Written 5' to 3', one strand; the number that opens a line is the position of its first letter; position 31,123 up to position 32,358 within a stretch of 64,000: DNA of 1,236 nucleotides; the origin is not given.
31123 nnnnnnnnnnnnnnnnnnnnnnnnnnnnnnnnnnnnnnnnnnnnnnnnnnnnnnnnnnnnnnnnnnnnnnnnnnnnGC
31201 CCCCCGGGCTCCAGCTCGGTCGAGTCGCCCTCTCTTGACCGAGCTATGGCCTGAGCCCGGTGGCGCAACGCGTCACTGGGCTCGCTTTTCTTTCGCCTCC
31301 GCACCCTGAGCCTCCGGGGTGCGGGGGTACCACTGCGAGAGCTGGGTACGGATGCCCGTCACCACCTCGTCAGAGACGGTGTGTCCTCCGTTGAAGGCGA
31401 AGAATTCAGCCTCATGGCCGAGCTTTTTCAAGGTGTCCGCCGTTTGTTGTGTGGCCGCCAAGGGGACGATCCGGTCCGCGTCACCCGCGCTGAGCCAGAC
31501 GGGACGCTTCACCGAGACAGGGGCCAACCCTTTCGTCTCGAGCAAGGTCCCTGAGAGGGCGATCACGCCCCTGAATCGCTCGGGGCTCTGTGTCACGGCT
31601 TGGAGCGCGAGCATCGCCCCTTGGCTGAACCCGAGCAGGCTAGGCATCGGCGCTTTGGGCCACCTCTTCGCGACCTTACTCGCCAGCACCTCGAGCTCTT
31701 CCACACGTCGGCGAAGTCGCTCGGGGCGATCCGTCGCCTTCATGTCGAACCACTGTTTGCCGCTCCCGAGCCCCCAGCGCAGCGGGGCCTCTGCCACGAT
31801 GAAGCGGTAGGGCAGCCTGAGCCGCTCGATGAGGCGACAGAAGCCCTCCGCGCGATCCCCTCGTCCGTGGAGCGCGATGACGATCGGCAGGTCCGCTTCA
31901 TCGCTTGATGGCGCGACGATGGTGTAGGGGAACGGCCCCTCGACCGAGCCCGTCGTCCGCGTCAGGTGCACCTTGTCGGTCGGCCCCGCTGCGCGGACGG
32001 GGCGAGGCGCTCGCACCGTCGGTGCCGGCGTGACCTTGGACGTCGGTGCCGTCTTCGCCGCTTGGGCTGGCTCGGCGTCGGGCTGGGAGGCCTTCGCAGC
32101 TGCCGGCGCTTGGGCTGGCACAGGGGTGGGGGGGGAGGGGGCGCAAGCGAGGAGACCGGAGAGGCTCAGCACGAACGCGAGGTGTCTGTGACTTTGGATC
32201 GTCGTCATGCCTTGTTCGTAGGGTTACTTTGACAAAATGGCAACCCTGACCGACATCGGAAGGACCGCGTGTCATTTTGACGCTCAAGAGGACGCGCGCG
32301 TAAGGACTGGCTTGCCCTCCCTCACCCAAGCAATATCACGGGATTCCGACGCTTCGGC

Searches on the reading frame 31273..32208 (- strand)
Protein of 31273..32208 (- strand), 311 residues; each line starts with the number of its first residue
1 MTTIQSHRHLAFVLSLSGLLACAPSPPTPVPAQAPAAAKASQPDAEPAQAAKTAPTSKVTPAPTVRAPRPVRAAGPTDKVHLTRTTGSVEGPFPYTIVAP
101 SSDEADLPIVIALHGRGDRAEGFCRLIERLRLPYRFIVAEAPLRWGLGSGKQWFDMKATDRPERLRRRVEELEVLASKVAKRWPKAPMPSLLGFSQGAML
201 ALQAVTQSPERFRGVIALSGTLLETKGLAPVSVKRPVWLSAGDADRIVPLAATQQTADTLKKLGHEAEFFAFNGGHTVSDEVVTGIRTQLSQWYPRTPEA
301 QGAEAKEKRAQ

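Call 58: search_protein_families(library=pfam, proteins=[window:31273-32208:-], max_evalue=0.00001)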
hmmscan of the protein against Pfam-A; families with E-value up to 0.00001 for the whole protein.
window:31273-32208:- (311 aa): 6 families
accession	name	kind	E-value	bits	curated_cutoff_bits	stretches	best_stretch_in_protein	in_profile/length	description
PF02230.22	Abhydrolase_2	-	3.4e-20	73.3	23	1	102-293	9-216/217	Phospholipase/Carboxylesterase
PF12146.15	Hydrolase_4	-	6e-09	36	27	0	109-222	6-111/239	Serine aminopeptidase, S33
PF03959.19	FSH1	-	3e-08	34.1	21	1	151-278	70-201/211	Serine hydrolase (FSH1)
PF01738.24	DLH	-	1.5e-06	28.4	21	1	190-274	100-183/217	Dienelactone hydrolase family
PF00326.27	Peptidase_S9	-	6.3e-06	26.3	22.6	0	191-221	68-98/213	Prolyl oligopeptidase family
PF00756.26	Esterase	-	6.4e-06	26.6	22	0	175-271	102-198/251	Putative esterase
